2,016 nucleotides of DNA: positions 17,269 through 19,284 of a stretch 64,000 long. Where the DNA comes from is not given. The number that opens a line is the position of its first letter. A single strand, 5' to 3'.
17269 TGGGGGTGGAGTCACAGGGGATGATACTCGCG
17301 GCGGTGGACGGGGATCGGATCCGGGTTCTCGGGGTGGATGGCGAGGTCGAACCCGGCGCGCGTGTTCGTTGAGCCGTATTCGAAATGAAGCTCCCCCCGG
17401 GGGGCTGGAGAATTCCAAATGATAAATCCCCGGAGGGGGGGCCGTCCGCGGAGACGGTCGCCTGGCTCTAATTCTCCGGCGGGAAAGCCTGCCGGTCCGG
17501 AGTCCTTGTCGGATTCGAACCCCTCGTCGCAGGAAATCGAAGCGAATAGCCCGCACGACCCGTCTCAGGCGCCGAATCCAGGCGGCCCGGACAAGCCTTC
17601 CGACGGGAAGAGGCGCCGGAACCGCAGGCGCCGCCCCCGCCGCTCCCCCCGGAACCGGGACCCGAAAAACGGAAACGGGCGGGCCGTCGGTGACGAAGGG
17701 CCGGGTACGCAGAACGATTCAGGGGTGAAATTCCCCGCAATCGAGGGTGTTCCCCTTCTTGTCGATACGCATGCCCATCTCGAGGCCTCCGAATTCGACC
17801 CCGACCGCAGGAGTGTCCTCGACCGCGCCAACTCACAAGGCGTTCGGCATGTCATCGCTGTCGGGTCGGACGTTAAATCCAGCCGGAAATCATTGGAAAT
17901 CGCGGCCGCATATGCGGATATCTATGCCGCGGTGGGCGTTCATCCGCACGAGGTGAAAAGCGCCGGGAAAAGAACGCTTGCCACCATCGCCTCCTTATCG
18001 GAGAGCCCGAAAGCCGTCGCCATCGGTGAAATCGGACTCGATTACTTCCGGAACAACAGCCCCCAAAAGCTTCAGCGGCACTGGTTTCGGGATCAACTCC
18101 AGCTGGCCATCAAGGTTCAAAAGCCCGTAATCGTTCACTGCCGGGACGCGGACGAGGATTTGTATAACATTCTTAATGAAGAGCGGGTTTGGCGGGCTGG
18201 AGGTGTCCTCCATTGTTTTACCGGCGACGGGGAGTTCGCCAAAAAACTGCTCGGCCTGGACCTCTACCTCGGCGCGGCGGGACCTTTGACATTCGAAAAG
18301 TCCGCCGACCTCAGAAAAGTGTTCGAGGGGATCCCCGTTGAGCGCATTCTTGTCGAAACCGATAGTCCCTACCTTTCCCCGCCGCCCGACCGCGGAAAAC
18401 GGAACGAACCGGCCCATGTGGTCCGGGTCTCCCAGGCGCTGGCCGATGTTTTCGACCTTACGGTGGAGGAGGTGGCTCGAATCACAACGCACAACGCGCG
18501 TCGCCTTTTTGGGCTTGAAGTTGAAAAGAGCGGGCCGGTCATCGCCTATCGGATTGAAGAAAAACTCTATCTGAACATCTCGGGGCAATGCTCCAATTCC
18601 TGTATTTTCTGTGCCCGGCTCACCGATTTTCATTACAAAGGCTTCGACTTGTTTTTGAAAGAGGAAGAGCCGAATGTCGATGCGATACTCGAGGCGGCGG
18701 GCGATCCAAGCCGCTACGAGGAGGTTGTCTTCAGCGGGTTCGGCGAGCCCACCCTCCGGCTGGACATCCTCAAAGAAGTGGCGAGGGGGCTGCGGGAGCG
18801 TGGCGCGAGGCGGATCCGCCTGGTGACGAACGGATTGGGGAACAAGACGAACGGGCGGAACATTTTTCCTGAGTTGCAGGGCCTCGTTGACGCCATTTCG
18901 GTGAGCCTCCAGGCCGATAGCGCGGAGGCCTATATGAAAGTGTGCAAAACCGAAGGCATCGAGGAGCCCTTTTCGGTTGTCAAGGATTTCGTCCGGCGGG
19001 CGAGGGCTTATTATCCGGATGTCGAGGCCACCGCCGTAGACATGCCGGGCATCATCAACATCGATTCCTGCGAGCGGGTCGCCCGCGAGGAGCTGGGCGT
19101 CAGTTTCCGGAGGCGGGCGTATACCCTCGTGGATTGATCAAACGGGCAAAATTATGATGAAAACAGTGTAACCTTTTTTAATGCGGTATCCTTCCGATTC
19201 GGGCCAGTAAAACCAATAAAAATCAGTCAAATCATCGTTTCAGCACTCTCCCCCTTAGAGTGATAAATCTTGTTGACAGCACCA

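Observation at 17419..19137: Single polypeptide fusing a TatD-family hydrolase to a 'TatD-associated' radical-SAM domain, with an Arg-rich low-complexity N-terminus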

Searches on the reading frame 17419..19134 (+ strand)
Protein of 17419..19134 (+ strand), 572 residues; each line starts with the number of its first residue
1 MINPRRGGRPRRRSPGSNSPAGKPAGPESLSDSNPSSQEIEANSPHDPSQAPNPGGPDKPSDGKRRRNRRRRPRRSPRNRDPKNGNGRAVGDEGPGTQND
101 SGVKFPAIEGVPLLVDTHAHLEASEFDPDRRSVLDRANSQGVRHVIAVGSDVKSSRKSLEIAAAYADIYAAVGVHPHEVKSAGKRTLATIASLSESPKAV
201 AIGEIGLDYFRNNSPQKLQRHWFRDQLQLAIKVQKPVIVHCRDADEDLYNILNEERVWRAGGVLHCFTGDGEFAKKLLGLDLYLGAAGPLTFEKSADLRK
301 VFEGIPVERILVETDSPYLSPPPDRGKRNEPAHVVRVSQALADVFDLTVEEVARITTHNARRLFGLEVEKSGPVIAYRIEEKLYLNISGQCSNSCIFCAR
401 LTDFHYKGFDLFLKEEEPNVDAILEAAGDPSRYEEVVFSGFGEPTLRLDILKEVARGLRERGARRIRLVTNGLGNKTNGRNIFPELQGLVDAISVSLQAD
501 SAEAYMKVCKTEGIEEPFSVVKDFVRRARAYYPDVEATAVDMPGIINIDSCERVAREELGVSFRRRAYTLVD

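Call 3: search_protein_families(library=pfam, proteins=[window:17419-19134:+], max_evalue=0.01)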
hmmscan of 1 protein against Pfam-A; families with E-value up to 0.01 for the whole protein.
window:17419-19134:+ (572 aa): 3 families
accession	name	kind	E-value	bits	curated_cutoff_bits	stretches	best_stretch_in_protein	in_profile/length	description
PF01026.27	TatD_DNase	-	1.1e-83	281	27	1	115-365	1-253/253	TatD related DNase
PF04055.27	Radical_SAM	-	1.9e-13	51.4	29.5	1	386-544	2-153/166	Radical SAM superfamily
PF04909.20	Amidohydro_2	-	0.0031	17.7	26.4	0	298-366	229-289/289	Amidohydrolase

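Call 4: search_protein_families(library=ncbifam, proteins=[window:17419-19134:+], max_evalue=0.01)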
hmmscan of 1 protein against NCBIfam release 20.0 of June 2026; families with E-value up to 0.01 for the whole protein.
window:17419-19134:+ (572 aa): 15 families
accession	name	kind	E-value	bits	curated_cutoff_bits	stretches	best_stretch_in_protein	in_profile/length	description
TIGR00010.1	TIGR00010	subfamily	1.4e-84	283.5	206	1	114-365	1-252/253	YchF/TatD family DNA exonuclease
TIGR04038.1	tatD_link_rSAM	subfamily_domain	1.9e-64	217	129.7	1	375-568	2-191/192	TatD family nuclease-associated radical SAM protein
NF008075.0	PRK10812.1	equivalog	1.5e-59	201.4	438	1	113-370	2-260/265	metal-dependent hydrolase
NF007745.0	PRK10425.1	equivalog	5.8e-54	183.1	395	1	116-367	3-259/260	3'-5' ssDNA/RNA exonuclease TatD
TIGR04100.1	rSAM_pair_X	hypoth_equivalog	5.1e-44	150.2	262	1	375-568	2-196/197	TIGR04100 family radical SAM protein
NF008522.0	PRK11449.1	equivalog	8.2e-38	130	481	1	114-366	5-258/259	metal-dependent hydrolase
NF041926.1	QatD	equivalog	6.2e-25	87.7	230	1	116-363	1-239/239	Qat anti-phage system TatD family nuclease QatD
TIGR04317.1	W_rSAM_matur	equivalog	4e-09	36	380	1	382-538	5-153/349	tungsten cofactor oxidoreductase radical SAM maturase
NF001199.0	PRK00164.2-1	equivalog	1.2e-06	27.9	231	1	382-521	13-142/308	GTP 3',8-cyclase MoaA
TIGR02668.1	moaA_archaeal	equivalog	1.2e-06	27.7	325.25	1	381-521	10-140/303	GTP 3',8-cyclase MoaA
NF038332.1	rSAM_rare_HxsC4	exception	2.3e-05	23.7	500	1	380-472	13-98/335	radical SAM protein HxsC4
TIGR04321.1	spiroSPASM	subfamily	0.0016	17.2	250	1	384-523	234-375/510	spiro-SPASM protein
TIGR00238.1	TIGR00238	subfamily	0.0038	16.2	199.2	0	373-445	105-171/331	KamA family radical SAM protein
NF045702.1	rSAM_GDGT_ether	equivalog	0.0057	15.3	450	1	420-476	121-177/486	tetraether lipid synthase Tes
TIGR03972.1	rSAM_TYW1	equivalog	0.008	15.3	317.95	0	434-512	120-191/297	4-demethylwyosine synthase TYW1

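Call 5: find_homologous_proteins(query=window:17419-19134:+, max_evalue=1e-10)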
Query window:17419-19134:+ (572 aa): 2552 proteins with E <= 1e-10 among 8000 candidates; the best 120 are listed.
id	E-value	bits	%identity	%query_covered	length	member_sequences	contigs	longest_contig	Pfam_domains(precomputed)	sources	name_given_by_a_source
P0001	0.0e+0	1284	99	100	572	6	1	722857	PF01026.28,PF04055.28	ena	-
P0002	0.0e+0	1153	89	100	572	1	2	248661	PF01026.28,PF04055.28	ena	-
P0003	0.0e+0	1128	88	97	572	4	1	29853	PF01026.28,PF04055.28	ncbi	-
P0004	4.1e-206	704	61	87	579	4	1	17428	PF01026.28,PF04055.28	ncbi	-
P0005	3.3e-203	694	62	87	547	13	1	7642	PF01026.28,PF04055.28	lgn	-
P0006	4.8e-201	687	66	80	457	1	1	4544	PF01026.28,PF04055.28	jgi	-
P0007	4.4e-197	674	63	81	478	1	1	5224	PF01026.28,PF04055.28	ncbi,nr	ncbi:MAG: YchF/TatD family DNA exonuclease, partial [bacterium]|nr:YchF/TatD family DNA exonuclease 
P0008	2.0e-196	672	63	82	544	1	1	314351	PF01026.28,PF04055.28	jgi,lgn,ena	-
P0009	1.2e-195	670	61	82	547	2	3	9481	PF01026.28,PF04055.28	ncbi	-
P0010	9.7e-195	666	62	82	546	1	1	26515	PF01026.28,PF04055.28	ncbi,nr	ncbi:MAG: radical SAM protein [Nitrospinae bacterium]|nr:radical SAM protein [Nitrospinota bacterium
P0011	1.0e-194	666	62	82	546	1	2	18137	PF01026.28,PF04055.28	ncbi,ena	-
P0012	1.1e-194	666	63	80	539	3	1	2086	PF01026.28,PF04055.28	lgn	-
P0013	1.2e-194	666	62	82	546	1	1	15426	PF01026.28,PF04055.28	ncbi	-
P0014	1.3e-194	666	62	82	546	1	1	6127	PF01026.28,PF04055.28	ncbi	-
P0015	2.0e-194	665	62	82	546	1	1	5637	PF01026.28,PF04055.28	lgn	-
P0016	2.5e-194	665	62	82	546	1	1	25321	PF01026.28,PF04055.28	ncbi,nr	ncbi:MAG: YchF/TatD family DNA exonuclease [Nitrospinota bacterium]|nr:YchF/TatD family DNA exonucle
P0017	3.5e-194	665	62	82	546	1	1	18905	PF01026.28,PF04055.28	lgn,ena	-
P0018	3.6e-194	665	62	82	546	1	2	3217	PF01026.28,PF04055.28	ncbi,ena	-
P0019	4.3e-194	664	62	82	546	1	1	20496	PF01026.28,PF04055.28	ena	-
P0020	4.5e-194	664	62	82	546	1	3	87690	PF01026.28,PF04055.28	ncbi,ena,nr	ncbi:MAG TPA: YchF/TatD family DNA exonuclease [Nitrospinota bacterium]|nr:YchF/TatD family DNA exon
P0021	4.6e-194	664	62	82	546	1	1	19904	PF01026.28,PF04055.28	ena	-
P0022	4.8e-194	664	62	82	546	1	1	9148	PF01026.28,PF04055.28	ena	-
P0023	5.2e-194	664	62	82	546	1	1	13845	PF01026.28,PF04055.28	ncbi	-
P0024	6.3e-194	664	61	82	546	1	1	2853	PF01026.28,PF04055.28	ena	-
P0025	8.4e-194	663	61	82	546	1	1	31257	PF01026.28,PF04055.28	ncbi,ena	-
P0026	1.1e-193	663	62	82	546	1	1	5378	PF01026.28,PF04055.28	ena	-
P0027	1.6e-193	662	62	82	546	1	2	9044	PF01026.28,PF04055.28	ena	-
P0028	2.0e-193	662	62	82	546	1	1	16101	PF01026.28,PF04055.28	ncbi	-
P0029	2.9e-193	662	61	82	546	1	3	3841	PF01026.28,PF04055.28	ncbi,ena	-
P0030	4.3e-193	661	61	82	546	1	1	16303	PF01026.28,PF04055.28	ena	-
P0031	5.3e-193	661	61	82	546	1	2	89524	PF01026.28,PF04055.28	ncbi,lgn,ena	-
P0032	5.5e-193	661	61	82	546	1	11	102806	PF01026.28,PF04055.28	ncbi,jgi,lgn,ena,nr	ncbi:MAG: YchF/TatD family DNA exonuclease [Nitrospinota bacterium]|jgi:TatD DNase family protein|nr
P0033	5.7e-193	661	61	82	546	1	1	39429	PF01026.28,PF04055.28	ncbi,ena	-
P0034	8.5e-193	660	61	82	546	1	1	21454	PF01026.28,PF04055.28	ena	-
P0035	1.4e-192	659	61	82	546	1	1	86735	PF01026.28,PF04055.28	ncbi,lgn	-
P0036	1.5e-192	659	61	81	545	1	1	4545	PF01026.28,PF04055.28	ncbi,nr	ncbi:MAG: YchF/TatD family DNA exonuclease, partial [Nitrospinota bacterium]|nr:YchF/TatD family DNA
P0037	1.7e-192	659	61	82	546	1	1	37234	PF01026.28,PF04055.28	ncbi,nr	ncbi:MAG: YchF/TatD family DNA exonuclease [Nitrospinota bacterium]|nr:YchF/TatD family DNA exonucle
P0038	3.8e-192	658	61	82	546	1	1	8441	PF01026.28,PF04055.28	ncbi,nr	ncbi:MAG: YchF/TatD family DNA exonuclease [Nitrospinota bacterium]|nr:YchF/TatD family DNA exonucle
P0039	1.6e-191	656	60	82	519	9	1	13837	PF01026.28,PF04055.28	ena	-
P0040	3.4e-191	655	62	82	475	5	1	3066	PF01026.28,PF04055.28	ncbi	ncbi:MAG: TatD family hydrolase, partial [bacterium]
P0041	7.6e-191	654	59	82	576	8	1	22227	PF01026.28,PF04055.28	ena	-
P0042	1.2e-190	653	58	82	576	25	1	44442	PF01026.28,PF04055.28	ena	-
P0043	2.0e-190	652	62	81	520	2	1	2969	PF01026.28,PF04055.28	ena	-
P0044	2.1e-189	649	63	80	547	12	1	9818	PF01026.28,PF04055.28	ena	-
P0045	5.7e-189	647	61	82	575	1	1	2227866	PF01026.28,PF04055.28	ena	-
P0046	9.6e-189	647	60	82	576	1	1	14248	PF01026.28,PF04055.28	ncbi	-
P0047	1.7e-188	646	53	94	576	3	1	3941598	PF01026.28,PF04909.21,PF04055.28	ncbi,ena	-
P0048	1.9e-188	646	59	87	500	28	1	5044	PF01026.28,PF04055.28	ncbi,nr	ncbi:MAG: YchF/TatD family DNA exonuclease, partial [Nitrospinaceae bacterium]|nr:YchF/TatD family D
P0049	1.2e-187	643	60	82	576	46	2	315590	PF01026.28,PF04055.28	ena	-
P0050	2.6e-187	642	59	82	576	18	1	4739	PF01026.28,PF04055.28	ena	-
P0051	3.3e-187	642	60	82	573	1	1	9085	PF01026.28,PF04055.28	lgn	-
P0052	2.7e-186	639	61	81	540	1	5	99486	PF01026.28,PF04055.28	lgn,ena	-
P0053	1.4e-185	636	58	82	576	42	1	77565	PF01026.28,PF04055.28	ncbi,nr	ncbi:MAG: YchF/TatD family DNA exonuclease [Nitrospinae bacterium]|nr:YchF/TatD family DNA exonuclea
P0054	1.1e-184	633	58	81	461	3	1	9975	PF01026.28,PF04909.21,PF04055.28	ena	-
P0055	2.4e-184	632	59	82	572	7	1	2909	PF01026.28,PF04055.28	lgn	-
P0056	1.8e-183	629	58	82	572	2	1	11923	PF01026.28,PF04055.28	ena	-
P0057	4.2e-183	628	58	82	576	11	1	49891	PF01026.28,PF04055.28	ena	-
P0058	4.8e-183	628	59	82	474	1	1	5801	PF01026.28,PF04055.28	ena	-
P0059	7.1e-183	627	62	78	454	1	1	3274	PF01026.28,PF04055.28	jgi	jgi:TatD DNase family protein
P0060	4.7e-179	615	59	82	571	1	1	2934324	PF01026.28,PF04055.28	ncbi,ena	-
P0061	1.2e-177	610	56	82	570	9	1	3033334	PF01026.28,PF04055.28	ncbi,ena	-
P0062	3.4e-177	609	56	82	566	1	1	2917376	PF01026.28,PF04909.21,PF04055.28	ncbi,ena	-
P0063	1.3e-175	603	56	82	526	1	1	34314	PF01026.28,PF04055.28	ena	-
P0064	5.0e-172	592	57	80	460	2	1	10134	PF01026.28,PF04055.28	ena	-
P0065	7.9e-170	584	56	82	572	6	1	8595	PF01026.28,PF04055.28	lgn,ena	-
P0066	1.7e-159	550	53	89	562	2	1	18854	PF01026.28,PF04055.28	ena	-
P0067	2.0e-159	550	54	80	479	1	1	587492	PF01026.28,PF04055.28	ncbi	-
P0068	8.8e-159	548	49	91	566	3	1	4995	PF01026.28,PF04055.28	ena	-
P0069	1.5e-157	544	53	80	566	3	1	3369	PF01026.28,PF04055.28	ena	-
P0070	5.5e-155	535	50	80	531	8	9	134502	PF01026.28,PF04055.28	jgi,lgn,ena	-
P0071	1.8e-154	534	47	95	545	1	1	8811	PF01026.28,PF04055.28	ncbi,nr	ncbi:MAG: TatD family hydrolase [Nitrospinota bacterium]|nr:TatD family hydrolase [Nitrospinota bact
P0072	2.6e-154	533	46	94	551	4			PF01026.28,PF04055.28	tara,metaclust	tara:strand:- start:19299 stop:20954 length:1656 start_codon:yes stop_codon:yes gene_type:complete|m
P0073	2.4e-152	527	51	80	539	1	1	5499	PF01026.28,PF04055.28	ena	-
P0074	1.2e-151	524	50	80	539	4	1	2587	PF01026.28,PF04055.28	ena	-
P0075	4.1e-149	516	49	80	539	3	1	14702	PF01026.28,PF04055.28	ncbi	-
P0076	1.6e-145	504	50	80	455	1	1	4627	PF01026.28,PF04055.28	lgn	-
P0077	2.2e-145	504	49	80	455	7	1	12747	PF01026.28,PF04055.28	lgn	-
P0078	2.8e-145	503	50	80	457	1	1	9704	PF01026.28,PF04055.28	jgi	jgi:TatD DNase family protein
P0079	2.2e-144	500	49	80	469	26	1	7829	PF01026.28,PF04055.28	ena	-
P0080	3.7e-144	499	50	80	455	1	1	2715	PF01026.28,PF04055.28,PF01979.27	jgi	-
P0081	4.4e-144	499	50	80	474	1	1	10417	PF01026.28,PF04055.28,PF01979.27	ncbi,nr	ncbi:MAG: YchF/TatD family DNA exonuclease [Deltaproteobacteria bacterium]|nr:YchF/TatD family DNA e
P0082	1.5e-143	497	49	80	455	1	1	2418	PF01026.28,PF04055.28,PF01979.27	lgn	-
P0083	3.0e-143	497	50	80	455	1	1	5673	PF01026.28,PF04055.28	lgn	-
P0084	4.5e-142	493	50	80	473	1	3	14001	PF01026.28,PF04055.28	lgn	-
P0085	6.1e-142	492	49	80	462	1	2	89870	PF01026.28,PF04055.28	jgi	jgi:TatD DNase family protein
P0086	6.3e-142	492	65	60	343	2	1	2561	PF01026.28,PF04055.28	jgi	jgi:TatD DNase family protein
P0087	6.5e-142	492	48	81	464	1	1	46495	PF01026.28,PF04055.28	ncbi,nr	ncbi:MAG: YchF/TatD family DNA exonuclease [Desulfuromusa sp.]|nr:YchF/TatD family DNA exonuclease [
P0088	9.5e-142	492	50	81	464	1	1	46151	PF01026.28,PF04055.28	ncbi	-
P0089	1.3e-141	491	49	81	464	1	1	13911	PF01026.28,PF04055.28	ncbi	-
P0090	1.5e-141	491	49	80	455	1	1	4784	PF01026.28,PF04055.28,PF01979.27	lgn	-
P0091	4.7e-141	489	49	81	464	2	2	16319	PF01026.28,PF04055.28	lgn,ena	-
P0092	8.7e-141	488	49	81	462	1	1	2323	PF01026.28,PF04055.28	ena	-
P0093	1.5e-140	488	49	80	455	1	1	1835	PF01026.28,PF04055.28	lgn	-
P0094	3.6e-140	486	49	81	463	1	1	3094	PF01026.28,PF04055.28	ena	-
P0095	3.9e-140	486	49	81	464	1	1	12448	PF01026.28,PF04055.28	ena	-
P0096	4.1e-140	486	48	80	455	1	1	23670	PF01026.28,PF04055.28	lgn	-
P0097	4.3e-140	486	48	81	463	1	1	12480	PF01026.28,PF04055.28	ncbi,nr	ncbi:MAG: YchF/TatD family DNA exonuclease [Desulfuromusa sp.]|nr:YchF/TatD family DNA exonuclease [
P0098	1.1e-139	485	48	81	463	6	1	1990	PF01026.28,PF04055.28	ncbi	-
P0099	1.6e-139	484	49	81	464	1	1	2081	PF01026.28,PF04055.28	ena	-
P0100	1.8e-139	484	48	81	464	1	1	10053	PF01026.28,PF04055.28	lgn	-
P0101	2.1e-139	484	49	80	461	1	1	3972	PF01026.28,PF04055.28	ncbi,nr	ncbi:MAG: YchF/TatD family DNA exonuclease [Thermodesulfobacteriota bacterium]|nr:YchF/TatD family D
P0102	4.3e-139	483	48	81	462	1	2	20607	PF01026.28,PF04055.28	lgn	-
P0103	5.3e-139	482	49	81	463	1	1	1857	PF01026.28,PF04055.28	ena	-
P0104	5.7e-139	482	49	81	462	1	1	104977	PF01026.28,PF04055.28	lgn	-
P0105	6.1e-139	482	49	81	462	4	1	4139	PF01026.28,PF04055.28,PF01979.27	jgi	jgi:TatD DNase family protein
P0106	7.5e-139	482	49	80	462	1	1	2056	PF01026.28,PF04055.28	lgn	-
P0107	1.3e-138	481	49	80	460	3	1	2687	PF01026.28,PF04055.28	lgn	-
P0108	2.3e-138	480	48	81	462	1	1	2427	PF01026.28,PF04055.28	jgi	-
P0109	2.4e-138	480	48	81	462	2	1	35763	PF01026.28,PF04055.28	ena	-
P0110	2.6e-138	480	50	81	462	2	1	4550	PF01026.28,PF04055.28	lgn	-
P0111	5.2e-138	479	49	81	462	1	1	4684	PF01026.28,PF04055.28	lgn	-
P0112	6.4e-138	479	48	80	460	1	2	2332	PF01026.28,PF04055.28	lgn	-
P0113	6.8e-138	479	49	81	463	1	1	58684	PF01026.28,PF04055.28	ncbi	-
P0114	7.6e-138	479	47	80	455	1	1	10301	PF01026.28,PF04055.28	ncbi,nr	ncbi:MAG: YchF/TatD family DNA exonuclease [Deltaproteobacteria bacterium]|nr:YchF/TatD family DNA e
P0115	7.7e-138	479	48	81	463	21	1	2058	PF01026.28,PF04055.28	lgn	-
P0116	8.0e-138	479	48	80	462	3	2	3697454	PF01026.28,PF04055.28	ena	-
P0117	8.5e-138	479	48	80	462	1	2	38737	PF01026.28,PF04055.28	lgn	-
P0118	8.5e-138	479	49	81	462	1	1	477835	PF01026.28,PF04055.28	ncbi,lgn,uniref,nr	ncbi:TatD DNase family protein [Malonomonas rubra DSM 5091]|uniref:TatD DNase family protein n=1 Tax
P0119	9.2e-138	478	48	80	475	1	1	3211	PF01026.28,PF04055.28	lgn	-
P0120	1.0e-137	478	48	81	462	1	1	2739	PF01026.28,PF04055.28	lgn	-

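Call 11: search_solved_structures(query=window:17419-19134:+, max_evalue=0.01, show_alignments=0)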
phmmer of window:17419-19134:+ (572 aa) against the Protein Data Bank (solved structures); distinct sequences matched with E-value up to 0.01: 16.
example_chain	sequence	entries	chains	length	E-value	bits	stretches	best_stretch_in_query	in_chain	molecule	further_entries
1j6o_A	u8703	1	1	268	2.4e-60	207.9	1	114-368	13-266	TatD-related deoxyribonuclease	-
6l25_A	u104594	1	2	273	8.2e-58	199.5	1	110-366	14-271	Deoxyribonuclease YcfH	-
2gzx_A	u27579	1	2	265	3e-57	197.7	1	113-367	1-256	putative TatD related DNase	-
1yix_A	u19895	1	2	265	2e-48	168.6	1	113-369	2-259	deoxyribonuclease ycfH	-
1xwy_A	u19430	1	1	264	5.5e-41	144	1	116-366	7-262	Deoxyribonuclease tatD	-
4p5u_A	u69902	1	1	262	5.7e-41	143.9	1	116-366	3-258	Tat-linked quality control protein TatD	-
4pe8_A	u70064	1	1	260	6.6e-41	143.7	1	116-366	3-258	Tat-linked quality control protein TatD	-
3rcm_A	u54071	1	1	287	2.6e-37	131.9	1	114-369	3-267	TatD family hydrolase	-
1zzm_A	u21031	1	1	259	3.1e-32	115.1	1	114-365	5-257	putative deoxyribonuclease yjjV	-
2y1h_A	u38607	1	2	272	4.1e-26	94.9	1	114-364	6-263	PUTATIVE DEOXYRIBONUCLEASE TATDN3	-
8efg_A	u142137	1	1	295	5.3e-26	94.5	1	127-319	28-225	Deoxyribonuclease TATDN1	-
2xio_A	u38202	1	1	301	1.1e-25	93.5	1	127-319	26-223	PUTATIVE DEOXYRIBONUCLEASE TATDN1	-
3ipw_A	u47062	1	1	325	3.6e-18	68.7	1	127-319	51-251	Hydrolase TatD family protein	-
3gg7_A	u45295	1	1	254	2.7e-11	46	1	114-366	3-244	uncharacterized metalloprotein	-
3e2v_A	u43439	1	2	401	3e-10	42.5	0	200-253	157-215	3'-5'-exonuclease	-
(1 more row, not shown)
